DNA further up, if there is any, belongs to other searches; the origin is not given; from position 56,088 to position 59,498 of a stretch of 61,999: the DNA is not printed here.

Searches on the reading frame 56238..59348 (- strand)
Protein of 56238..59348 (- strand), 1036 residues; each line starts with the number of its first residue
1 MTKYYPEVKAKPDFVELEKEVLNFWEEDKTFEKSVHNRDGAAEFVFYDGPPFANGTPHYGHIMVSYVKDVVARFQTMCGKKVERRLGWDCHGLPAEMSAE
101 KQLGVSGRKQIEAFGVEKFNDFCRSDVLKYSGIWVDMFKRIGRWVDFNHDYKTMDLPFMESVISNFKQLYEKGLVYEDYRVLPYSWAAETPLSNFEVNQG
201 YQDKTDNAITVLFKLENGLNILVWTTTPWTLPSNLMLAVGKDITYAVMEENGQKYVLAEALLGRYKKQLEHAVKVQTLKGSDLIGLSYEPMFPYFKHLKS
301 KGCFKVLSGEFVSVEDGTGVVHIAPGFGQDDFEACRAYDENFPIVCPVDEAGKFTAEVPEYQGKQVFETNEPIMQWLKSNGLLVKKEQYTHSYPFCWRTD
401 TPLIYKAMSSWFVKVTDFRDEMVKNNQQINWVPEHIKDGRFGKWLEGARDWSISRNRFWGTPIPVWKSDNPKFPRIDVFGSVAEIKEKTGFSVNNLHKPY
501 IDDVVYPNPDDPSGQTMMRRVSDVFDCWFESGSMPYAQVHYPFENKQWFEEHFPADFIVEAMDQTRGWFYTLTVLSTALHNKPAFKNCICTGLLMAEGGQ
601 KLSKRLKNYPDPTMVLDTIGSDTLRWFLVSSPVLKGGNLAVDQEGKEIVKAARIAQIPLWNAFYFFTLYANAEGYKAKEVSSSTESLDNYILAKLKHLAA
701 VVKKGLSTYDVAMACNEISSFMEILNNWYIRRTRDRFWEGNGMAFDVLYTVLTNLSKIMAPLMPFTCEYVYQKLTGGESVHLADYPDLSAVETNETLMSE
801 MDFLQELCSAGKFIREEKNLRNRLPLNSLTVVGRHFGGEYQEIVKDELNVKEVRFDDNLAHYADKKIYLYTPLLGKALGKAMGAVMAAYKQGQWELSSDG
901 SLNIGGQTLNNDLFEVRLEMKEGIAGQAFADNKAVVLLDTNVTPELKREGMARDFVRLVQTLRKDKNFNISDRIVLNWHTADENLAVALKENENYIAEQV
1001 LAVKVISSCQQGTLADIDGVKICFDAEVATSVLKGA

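Call 29: search_protein_families(library=pfam, proteins=[window:56238-59348:-], max_evalue=0.00001)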
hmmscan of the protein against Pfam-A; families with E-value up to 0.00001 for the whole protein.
window:56238-59348:- (1036 aa): 4 families
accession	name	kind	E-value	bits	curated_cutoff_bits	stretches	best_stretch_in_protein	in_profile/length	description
PF00133.28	tRNA-synt_1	-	2.1e-135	452.1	22.7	1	21-635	2-409/414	tRNA synthetases class I (I, L, M and V)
PF19302.4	DUF5915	-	7e-34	117.5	27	1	841-1022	1-188/195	Domain of unknown function (DUF5915)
PF08264.19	Anticodon_1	-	3.1e-27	95.7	25.1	1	688-827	1-145/148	Anticodon-binding domain of tRNA ligase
PF09334.17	tRNA-synt_1g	-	4.5e-16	59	20.1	1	51-126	8-82/391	tRNA synthetases class I (M)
